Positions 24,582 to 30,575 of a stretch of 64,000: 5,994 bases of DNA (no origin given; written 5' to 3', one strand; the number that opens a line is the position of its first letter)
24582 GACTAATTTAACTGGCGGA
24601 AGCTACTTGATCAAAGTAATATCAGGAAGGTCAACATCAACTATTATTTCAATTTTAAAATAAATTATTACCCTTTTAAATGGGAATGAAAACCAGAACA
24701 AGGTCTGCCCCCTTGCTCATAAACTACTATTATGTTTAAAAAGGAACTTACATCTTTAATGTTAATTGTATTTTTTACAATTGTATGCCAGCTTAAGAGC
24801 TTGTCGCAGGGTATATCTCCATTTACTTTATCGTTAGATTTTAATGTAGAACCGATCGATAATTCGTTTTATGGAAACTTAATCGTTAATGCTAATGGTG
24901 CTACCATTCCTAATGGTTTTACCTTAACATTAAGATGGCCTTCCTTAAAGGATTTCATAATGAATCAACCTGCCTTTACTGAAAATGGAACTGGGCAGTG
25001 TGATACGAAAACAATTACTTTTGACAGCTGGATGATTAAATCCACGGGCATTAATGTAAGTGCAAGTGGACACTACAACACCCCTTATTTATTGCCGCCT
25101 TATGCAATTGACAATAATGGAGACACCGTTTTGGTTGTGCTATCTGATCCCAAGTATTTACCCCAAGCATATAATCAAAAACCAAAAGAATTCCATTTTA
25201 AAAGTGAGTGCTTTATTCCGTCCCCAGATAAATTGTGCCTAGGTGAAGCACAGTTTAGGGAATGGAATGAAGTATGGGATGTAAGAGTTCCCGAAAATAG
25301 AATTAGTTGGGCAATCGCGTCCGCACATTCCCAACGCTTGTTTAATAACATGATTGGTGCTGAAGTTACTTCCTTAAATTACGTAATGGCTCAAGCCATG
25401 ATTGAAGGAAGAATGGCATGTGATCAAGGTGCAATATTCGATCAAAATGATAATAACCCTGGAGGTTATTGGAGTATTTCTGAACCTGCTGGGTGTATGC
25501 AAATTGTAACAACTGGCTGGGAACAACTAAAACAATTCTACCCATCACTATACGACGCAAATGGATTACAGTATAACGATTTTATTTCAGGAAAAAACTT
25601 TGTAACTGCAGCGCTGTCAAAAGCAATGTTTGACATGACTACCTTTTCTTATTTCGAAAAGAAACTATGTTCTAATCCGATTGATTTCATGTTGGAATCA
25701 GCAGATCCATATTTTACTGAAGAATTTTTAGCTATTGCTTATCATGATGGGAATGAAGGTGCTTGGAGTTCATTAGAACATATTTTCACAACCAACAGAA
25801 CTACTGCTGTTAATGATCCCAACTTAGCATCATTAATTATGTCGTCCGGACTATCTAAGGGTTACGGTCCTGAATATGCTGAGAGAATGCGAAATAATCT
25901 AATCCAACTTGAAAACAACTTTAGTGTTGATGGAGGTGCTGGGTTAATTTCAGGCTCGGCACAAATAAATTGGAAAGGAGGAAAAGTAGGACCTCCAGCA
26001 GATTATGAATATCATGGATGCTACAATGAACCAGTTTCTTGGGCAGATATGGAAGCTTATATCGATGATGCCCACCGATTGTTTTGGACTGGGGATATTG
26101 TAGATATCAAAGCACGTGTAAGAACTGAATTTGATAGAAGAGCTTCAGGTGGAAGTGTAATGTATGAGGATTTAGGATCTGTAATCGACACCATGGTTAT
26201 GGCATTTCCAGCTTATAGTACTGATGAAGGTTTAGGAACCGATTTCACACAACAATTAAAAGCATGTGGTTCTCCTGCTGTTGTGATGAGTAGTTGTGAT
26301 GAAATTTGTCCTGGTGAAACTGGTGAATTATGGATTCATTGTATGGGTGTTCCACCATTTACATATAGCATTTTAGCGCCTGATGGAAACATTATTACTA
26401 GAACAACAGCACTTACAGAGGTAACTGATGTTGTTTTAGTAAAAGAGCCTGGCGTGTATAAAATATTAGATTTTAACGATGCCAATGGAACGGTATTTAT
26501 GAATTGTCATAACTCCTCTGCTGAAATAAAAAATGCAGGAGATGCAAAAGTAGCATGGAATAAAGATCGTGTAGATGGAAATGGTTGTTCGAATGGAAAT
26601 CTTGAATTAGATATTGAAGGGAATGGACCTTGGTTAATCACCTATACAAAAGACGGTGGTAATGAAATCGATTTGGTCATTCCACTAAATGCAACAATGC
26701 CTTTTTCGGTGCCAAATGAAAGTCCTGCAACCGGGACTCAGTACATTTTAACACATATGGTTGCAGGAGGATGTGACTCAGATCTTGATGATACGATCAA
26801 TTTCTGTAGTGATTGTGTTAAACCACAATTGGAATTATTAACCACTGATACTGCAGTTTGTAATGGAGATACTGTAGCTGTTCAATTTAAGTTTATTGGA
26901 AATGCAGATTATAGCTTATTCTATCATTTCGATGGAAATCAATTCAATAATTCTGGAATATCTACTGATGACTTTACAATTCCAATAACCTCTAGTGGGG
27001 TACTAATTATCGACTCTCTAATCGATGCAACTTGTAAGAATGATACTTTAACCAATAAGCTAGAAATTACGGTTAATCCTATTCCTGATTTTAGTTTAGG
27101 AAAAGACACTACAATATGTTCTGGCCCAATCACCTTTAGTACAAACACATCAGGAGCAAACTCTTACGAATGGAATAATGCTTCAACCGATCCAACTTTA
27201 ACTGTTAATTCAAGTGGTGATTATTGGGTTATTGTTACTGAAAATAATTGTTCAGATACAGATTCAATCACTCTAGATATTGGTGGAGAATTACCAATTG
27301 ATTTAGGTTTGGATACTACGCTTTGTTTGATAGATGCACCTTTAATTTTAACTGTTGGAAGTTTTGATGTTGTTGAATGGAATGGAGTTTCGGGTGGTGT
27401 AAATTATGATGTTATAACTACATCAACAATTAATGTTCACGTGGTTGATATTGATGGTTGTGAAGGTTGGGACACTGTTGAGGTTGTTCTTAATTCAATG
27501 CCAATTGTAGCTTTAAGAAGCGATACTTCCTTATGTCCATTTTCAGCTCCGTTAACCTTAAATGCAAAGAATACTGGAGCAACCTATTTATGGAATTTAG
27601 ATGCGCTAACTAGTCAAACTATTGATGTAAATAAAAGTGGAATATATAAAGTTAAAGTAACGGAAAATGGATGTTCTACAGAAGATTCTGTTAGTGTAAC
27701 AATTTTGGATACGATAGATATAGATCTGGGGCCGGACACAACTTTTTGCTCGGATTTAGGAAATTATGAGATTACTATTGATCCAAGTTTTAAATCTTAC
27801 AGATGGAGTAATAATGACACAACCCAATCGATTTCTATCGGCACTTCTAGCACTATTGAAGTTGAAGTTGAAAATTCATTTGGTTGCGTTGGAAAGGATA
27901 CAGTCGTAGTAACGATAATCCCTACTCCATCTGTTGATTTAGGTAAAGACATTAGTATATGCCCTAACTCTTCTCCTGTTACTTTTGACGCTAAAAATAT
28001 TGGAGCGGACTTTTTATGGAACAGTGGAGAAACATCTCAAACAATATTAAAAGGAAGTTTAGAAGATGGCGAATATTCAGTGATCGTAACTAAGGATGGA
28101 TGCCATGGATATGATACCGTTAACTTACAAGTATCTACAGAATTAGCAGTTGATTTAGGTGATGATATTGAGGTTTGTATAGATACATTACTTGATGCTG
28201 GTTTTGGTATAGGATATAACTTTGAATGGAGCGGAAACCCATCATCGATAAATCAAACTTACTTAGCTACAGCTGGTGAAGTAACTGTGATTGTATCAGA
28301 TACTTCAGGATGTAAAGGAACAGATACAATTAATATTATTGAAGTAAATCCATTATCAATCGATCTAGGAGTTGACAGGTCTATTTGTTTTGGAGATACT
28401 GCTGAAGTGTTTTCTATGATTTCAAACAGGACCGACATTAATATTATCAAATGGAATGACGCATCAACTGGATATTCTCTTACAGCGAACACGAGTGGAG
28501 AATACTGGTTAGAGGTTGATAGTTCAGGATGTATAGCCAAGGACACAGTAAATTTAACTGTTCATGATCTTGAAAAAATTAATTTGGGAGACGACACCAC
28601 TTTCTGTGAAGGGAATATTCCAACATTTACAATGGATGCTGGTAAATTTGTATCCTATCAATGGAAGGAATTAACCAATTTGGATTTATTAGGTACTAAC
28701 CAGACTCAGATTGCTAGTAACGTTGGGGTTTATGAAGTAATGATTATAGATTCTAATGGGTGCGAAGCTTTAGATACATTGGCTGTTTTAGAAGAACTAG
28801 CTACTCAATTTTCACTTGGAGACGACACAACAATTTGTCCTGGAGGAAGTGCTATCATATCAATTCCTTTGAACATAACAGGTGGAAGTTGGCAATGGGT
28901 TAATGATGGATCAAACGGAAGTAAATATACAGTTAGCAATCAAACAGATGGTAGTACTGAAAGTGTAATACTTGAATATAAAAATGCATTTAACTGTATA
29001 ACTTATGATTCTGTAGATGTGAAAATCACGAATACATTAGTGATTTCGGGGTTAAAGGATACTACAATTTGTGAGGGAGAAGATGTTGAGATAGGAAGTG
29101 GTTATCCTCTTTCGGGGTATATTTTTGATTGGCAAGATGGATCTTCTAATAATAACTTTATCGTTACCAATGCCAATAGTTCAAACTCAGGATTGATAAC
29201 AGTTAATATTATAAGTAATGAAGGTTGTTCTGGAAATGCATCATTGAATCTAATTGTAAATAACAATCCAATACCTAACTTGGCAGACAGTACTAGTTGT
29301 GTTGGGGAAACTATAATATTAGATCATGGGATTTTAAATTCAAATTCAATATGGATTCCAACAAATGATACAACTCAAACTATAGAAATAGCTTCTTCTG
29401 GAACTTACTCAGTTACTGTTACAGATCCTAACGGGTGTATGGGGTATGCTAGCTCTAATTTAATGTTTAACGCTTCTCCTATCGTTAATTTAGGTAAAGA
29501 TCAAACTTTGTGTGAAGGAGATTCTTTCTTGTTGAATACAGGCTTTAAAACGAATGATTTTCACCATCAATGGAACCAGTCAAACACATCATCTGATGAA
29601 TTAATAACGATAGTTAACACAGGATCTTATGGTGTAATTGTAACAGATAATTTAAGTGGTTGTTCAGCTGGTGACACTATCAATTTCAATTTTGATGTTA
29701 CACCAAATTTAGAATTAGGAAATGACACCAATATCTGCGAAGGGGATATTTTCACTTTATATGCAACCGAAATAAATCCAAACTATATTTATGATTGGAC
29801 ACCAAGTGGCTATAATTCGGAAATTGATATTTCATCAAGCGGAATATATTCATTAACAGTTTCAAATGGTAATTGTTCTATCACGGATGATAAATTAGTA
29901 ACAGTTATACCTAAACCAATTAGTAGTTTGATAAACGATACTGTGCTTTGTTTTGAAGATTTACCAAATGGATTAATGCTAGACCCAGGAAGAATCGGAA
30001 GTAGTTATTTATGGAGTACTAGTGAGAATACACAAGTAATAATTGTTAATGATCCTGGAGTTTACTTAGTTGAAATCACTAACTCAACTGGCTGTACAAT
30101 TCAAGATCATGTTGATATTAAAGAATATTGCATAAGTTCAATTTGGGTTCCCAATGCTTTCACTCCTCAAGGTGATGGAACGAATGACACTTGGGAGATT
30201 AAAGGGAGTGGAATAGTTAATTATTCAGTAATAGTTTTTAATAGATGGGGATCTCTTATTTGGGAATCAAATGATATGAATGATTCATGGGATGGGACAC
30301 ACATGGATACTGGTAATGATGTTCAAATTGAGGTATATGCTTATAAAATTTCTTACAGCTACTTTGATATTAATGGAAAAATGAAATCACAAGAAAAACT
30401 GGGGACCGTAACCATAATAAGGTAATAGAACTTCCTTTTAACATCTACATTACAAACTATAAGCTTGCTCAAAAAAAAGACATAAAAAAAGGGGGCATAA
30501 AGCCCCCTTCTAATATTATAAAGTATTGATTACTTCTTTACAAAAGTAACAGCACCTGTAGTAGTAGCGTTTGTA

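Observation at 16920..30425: Divergent pair of ~1900 aa repeat adhesins with type-B T9SS CTDs bracketing an SGNH esterase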

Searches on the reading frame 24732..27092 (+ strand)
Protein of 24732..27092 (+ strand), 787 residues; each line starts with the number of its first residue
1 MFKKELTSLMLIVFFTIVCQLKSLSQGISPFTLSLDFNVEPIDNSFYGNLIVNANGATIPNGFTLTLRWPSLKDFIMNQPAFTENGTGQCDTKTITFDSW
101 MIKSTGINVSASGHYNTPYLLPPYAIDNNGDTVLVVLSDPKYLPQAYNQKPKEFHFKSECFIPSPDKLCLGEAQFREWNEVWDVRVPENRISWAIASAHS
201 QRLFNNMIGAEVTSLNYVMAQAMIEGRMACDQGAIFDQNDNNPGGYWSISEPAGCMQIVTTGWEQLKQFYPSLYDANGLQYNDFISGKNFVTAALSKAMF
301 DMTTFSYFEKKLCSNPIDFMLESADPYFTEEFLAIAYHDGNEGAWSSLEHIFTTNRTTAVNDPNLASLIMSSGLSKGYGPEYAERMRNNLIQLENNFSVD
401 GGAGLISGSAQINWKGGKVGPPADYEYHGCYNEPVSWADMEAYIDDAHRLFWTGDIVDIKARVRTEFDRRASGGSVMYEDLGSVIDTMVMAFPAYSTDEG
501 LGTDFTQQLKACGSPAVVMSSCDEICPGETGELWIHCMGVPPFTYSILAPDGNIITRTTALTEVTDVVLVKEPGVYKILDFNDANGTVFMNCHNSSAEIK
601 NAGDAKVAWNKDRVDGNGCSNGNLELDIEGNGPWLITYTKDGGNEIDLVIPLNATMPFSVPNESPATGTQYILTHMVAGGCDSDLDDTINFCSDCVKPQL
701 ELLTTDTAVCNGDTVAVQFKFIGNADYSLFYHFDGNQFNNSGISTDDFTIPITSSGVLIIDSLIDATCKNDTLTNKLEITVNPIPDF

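Call 18: search_solved_structures(query=window:24732-27092:+, max_evalue=10, show_alignments=2)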
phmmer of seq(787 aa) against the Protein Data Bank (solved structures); distinct sequences matched with E-value up to 10: 0.

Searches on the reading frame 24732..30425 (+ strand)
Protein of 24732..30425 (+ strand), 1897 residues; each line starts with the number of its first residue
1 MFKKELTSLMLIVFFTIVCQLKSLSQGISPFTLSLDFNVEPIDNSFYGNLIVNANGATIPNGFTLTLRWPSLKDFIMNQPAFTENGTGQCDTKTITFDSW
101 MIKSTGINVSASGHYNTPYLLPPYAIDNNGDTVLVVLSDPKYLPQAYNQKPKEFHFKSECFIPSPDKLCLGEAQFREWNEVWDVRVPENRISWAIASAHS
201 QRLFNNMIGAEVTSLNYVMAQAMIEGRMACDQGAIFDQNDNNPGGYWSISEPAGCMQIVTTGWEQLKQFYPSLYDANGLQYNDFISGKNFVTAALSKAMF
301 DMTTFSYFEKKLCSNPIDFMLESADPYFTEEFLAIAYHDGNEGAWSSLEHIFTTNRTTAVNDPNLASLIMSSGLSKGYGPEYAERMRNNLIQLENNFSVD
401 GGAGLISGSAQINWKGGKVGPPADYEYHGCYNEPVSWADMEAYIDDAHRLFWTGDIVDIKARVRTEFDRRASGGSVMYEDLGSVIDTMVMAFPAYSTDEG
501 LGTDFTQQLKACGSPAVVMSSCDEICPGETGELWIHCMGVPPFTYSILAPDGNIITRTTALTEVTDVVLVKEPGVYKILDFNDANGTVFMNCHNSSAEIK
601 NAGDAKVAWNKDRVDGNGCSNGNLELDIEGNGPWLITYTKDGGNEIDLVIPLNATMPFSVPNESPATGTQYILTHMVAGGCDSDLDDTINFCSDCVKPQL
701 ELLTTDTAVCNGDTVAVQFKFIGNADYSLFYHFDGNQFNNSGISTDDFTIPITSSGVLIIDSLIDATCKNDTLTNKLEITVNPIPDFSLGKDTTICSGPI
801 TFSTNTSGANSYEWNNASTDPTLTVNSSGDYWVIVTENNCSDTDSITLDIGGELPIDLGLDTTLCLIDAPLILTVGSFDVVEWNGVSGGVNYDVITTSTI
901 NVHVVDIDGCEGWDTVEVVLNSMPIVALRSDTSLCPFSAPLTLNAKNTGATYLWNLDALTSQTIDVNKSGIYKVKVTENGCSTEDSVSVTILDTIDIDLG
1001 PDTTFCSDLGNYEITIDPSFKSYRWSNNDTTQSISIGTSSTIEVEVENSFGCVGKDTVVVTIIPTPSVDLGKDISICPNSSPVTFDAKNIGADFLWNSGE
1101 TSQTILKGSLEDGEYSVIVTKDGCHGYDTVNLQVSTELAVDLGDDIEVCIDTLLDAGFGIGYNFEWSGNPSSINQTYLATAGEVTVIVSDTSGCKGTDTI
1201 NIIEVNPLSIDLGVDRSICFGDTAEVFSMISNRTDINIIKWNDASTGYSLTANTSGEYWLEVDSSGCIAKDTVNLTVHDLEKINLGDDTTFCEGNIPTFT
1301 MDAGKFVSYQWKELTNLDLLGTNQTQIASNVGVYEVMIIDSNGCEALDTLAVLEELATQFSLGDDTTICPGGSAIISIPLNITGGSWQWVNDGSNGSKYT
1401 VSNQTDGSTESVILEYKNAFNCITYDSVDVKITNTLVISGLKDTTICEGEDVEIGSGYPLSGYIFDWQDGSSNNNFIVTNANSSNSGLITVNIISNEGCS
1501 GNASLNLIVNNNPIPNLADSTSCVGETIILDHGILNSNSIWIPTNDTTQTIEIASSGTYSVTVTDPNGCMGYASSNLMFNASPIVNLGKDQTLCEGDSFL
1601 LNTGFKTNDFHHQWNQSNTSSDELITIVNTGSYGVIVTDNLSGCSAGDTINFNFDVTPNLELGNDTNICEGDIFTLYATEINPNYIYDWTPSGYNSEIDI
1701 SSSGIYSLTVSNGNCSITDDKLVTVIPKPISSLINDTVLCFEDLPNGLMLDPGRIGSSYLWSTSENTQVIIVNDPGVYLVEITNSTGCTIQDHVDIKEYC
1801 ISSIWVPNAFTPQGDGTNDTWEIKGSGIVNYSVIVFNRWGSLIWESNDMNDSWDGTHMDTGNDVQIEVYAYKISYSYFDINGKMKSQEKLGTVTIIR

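Call 6: search_protein_families(library=pfam, proteins=[window:24732-30425:+], max_evalue=0.01)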
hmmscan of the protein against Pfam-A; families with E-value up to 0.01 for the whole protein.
window:24732-30425:+ (1897 aa): 5 families
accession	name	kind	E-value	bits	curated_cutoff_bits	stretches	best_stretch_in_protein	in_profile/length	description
PF13585.12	CHU_C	-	7.8e-17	61.6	27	1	1806-1880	3-73/86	CHU_C Type IX secretion signal domain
PF24312.1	Ig-like_POM152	-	2e-12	47.7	27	0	525-584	17-77/89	Nucleoporin POM152, Ig-like domain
PF19081.6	Ig_7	-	4.4e-06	27.3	27.3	0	1661-1689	7-33/84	Ig-like domain CHU_C associated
PF23141.1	Ig_NOMO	-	0.00016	22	27.5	0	1547-1582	32-64/75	NOMO Ig-like domain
PF24527.1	Ig-like_Pom152_9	-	0.0018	18.9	27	0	704-771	7-74/80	Nucleoporin pom152-like, ninth immunoglobulin-like domain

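Call 7: search_protein_families(library=ncbifam, proteins=[window:24732-30425:+], max_evalue=0.01)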
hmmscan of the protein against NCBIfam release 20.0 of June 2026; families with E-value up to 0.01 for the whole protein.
window:24732-30425:+ (1897 aa): 1 family
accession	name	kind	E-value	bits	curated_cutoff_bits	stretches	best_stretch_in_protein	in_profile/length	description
TIGR04131.1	Bac_Flav_CTERM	domain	1.8e-12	47.2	35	1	1806-1877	3-73/85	T9SS type B sorting domain-containing protein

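Call 26: find_encoding_contigs(protein=window:24732-30425:+, flank=10000, max_places=4)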
Protein window:24732-30425:+ (1897 aa): 3 contigs read that carry it; 1 place shown.
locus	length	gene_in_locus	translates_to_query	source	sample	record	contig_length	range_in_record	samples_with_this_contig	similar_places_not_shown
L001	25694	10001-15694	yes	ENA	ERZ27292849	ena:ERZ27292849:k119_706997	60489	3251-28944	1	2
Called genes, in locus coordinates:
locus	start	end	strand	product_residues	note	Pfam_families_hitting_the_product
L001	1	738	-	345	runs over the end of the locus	PF01522:Polysacc_deac_1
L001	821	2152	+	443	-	PF00206:Lyase_1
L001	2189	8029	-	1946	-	PF11465:Receptor_2B4 (faint), PF19081:Ig_7 (faint), PF24312:Ig-like_POM152 (faint), PF26689:FIDD (faint), PF06832:BiPBP_C (faint), PF13585:CHU_C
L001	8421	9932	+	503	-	PF17996:CE2_N, PF00657:Lipase_GDSL, PF13472:Lipase_GDSL_2, PF18962:Por_Secre_tail (weak)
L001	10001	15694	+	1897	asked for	PF24312:Ig-like_POM152 (faint), PF19081:Ig_7 (faint), PF13585:CHU_C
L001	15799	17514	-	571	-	PF18962:Por_Secre_tail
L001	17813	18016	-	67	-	PF09962:DUF2196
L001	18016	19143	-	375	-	PF00202:Aminotran_3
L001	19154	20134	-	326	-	PF01118:Semialdhyde_dh, PF22698:Semialdhyde_dhC_1, PF02774:Semialdhyde_dhC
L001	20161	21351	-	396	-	PF00764:Arginosuc_synth, PF06508:QueC (weak), PF20979:Arginosuc_syn_C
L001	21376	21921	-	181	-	PF00583:Acetyltransf_1 (weak)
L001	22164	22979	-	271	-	PF01177:Asp_Glu_race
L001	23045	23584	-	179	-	PF03938:OmpH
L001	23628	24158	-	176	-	PF03938:OmpH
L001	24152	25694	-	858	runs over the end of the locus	PF07244:POTRA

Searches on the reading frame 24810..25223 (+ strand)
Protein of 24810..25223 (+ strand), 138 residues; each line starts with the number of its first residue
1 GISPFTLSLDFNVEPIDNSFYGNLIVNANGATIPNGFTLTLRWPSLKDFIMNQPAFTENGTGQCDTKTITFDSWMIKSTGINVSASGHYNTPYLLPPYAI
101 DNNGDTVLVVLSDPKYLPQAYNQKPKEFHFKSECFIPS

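Call 87: search_solved_structures(query=A6, max_evalue=10, show_alignments=2)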
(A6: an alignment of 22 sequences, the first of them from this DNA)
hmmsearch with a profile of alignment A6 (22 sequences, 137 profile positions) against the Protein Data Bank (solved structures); distinct sequences matched with E-value up to 10: 9.
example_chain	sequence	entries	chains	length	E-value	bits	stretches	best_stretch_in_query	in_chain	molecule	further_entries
1exg_A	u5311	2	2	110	9.3e-09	38.7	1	13-99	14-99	EXO-1,4-BETA-D-GLYCANASE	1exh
6qfs_A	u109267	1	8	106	1.7e-08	37.9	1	13-99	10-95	Exoglucanase/xylanase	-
8ose_A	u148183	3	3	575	1.7e-05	28.1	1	3-86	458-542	Chitodextrinase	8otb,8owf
8oye_A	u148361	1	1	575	1.7e-05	28.1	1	3-86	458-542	Chitodextrinase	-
2rtt_A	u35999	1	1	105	0.00021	24.6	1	9-89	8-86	ChiC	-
3ndy_E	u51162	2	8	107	0.00033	24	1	12-107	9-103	Endoglucanase D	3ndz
4txg_A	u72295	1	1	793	0.1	15.9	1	17-114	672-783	Chitinase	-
5cfi_A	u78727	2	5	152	0.96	12.7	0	72-107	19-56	BIS(5'-nucleosyl)-tetraphosphatase (Diadenosine tetraphosphatase), putative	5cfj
8jl8_A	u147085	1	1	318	1.3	12.3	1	46-93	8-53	Collagen-binding adhesin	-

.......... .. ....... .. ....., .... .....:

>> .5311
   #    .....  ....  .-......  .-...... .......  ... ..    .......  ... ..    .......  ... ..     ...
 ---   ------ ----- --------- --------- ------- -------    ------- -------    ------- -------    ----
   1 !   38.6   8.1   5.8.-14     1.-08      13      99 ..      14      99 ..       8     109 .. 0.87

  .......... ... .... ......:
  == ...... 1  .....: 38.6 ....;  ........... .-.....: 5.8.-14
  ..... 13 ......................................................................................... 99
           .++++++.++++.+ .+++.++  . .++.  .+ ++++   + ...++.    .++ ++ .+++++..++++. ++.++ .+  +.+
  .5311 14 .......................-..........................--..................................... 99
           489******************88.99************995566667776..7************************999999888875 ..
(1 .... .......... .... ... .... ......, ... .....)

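Call 88: search_protein_families(library=pfam, alignment_id=A6, max_evalue=1)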
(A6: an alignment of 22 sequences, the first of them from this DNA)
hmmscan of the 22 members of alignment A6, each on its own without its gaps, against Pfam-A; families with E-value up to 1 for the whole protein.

A. member 1, seq(138 aa): 0 families

B. families by the number of members that match (of 22 scanned): 6 families
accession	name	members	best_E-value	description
PF00553.25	CBM_2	6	1.7e-18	Cellulose binding domain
PF06483.16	ChiC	3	0.0039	Chitinase C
PF09478.16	CBM49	1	0.00033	Carbohydrate binding domain CBM49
PF02883.26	Alpha_adaptinC2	1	0.016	Adaptin C-terminal domain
PF07439.16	DUF1515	1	0.031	Protein of unknown function (DUF1515)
PF22730.1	NCC-H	1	0.32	NACHT C-terminal Cysteine and Histidine-containing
